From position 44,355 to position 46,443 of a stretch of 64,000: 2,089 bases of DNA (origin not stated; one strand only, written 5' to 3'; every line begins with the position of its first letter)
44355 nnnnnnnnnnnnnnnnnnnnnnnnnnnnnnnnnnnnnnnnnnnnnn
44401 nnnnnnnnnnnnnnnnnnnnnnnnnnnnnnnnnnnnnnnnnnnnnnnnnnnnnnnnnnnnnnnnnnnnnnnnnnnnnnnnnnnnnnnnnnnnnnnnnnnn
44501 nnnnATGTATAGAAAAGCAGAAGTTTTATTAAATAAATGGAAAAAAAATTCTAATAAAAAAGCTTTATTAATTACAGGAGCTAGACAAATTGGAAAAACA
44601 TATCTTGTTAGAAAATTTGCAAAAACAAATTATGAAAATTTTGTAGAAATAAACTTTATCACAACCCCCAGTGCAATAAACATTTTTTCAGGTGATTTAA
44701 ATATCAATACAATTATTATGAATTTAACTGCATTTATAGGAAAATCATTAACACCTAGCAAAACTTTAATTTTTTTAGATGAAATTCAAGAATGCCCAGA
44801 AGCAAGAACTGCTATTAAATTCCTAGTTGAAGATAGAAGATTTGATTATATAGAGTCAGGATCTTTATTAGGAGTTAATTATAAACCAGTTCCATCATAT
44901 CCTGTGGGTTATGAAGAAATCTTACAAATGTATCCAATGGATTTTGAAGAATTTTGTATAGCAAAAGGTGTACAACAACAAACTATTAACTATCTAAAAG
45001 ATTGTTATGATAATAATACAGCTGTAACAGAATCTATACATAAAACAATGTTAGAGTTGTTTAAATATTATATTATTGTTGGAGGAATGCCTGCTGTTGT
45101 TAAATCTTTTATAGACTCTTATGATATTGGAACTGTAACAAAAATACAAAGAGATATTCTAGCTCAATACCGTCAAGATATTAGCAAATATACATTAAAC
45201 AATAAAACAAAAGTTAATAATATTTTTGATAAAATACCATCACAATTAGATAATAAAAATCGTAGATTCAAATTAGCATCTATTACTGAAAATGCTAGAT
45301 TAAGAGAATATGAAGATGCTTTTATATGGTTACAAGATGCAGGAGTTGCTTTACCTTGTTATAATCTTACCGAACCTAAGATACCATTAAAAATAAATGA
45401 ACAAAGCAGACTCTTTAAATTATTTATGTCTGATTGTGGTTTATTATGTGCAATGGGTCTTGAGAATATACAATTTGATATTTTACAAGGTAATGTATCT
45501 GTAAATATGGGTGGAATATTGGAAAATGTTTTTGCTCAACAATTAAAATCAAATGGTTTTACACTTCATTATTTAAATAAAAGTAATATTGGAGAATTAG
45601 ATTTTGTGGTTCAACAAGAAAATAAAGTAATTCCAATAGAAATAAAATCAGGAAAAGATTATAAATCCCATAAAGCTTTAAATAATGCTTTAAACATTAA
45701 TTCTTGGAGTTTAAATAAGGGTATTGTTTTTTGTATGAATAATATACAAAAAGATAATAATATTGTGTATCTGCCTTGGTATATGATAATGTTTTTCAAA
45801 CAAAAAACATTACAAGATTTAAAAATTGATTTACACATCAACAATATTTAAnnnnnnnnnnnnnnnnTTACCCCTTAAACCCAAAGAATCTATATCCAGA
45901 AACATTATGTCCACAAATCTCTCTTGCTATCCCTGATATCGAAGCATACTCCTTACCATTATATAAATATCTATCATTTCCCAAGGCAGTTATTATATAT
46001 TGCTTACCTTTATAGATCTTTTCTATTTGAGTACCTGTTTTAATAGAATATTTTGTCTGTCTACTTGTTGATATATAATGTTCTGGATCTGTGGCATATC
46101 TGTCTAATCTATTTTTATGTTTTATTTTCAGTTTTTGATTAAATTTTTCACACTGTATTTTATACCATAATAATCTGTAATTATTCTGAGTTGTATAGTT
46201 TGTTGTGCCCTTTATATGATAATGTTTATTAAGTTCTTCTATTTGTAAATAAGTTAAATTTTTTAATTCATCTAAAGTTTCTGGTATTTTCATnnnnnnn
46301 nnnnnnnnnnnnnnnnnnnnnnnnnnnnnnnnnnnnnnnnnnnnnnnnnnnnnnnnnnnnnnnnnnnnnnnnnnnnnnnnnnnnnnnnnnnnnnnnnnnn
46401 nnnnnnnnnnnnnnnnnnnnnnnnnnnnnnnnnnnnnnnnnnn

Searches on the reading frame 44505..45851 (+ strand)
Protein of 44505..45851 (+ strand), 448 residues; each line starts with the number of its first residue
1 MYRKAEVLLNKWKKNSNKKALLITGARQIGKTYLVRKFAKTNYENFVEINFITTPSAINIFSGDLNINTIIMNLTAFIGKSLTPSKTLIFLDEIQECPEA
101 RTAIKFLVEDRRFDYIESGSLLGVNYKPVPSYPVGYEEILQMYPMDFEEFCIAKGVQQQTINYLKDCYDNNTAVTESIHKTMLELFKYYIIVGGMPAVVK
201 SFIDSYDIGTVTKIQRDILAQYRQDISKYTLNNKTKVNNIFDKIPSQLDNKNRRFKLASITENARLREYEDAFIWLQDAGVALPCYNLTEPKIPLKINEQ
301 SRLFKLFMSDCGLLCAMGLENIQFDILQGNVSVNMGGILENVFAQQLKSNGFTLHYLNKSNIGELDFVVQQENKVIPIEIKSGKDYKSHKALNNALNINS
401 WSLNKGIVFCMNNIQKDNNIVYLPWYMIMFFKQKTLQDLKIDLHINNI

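Call 8: search_protein_families(library=pfam, proteins=[window:44505-45851:+], max_evalue=0.01)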
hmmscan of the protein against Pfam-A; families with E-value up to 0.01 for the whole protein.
window:44505-45851:+ (448 aa): 9 families
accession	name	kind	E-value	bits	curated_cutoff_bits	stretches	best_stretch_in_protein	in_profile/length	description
PF13635.12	DUF4143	-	5.2e-29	101.5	28.1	1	224-383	2-160/160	Domain of unknown function (DUF4143)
PF13173.12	AAA_14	-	4.6e-27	95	27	1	18-151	2-129/129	AAA domain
PF13191.12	AAA_16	-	0.00014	22.9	32.6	1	18-53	24-62/167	AAA ATPase domain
PF13401.12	AAA_22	-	0.00024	21.9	27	0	16-57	3-38/130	AAA domain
PF25201.1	nSTAND6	-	0.0033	17.9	27.7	0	2-62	2-60/148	Novel STAND NTPase 6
PF00004.35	AAA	-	0.0045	17.9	21.2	0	21-101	1-73/131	ATPase family associated with various cellular activities (AAA)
PF24883.2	NPHP3_N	-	0.005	17.5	24.8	0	10-39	13-43/164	Nephrocystin 3, N-terminal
PF05621.17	TniB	-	0.0071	16.2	22.4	0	9-43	26-60/189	Bacterial TniB protein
PF10602.15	RPN7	-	0.0084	16.3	29.6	0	168-289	23-149/174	26S proteasome subunit RPN7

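Call 43: search_protein_families(library=padloc, proteins=[window:44505-45851:+], max_evalue=0.00001)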
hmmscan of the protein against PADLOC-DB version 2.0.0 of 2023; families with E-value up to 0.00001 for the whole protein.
window:44505-45851:+ (448 aa): 7 families
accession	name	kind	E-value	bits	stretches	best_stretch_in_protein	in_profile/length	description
PDLC04792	PDC-S01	-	4.5e-180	597.1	1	1-445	2-447/452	-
PDLC04786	PDC-S01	-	5.3e-139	461.8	1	1-434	3-435/439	-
PDLC04788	PDC-S01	-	4.3e-89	297.5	1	2-432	3-438/448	-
PDLC04787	PDC-S01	-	1.4e-23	81.5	1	11-416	19-391/412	-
PDLC04790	PDC-S01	-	1.2e-16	58.5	2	16-200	25-188/422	-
PDLC04789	PDC-S01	-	4.4e-16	56.9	1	13-250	12-212/375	-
PDLC04791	PDC-S01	-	5.3e-11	39.8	0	344-394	314-362/395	-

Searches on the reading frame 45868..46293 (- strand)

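Call 8: search_protein_families(library=pfam, proteins=[window:45868-46293:-], max_evalue=0.01)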
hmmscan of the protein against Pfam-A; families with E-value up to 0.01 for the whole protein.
window:45868-46293:- (141 aa): 1 family
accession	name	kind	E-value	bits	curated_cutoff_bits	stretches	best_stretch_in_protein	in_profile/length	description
PF11149.13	DUF2924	-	2.4e-20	73.7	31.2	1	8-140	5-135/135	Protein of unknown function (DUF2924)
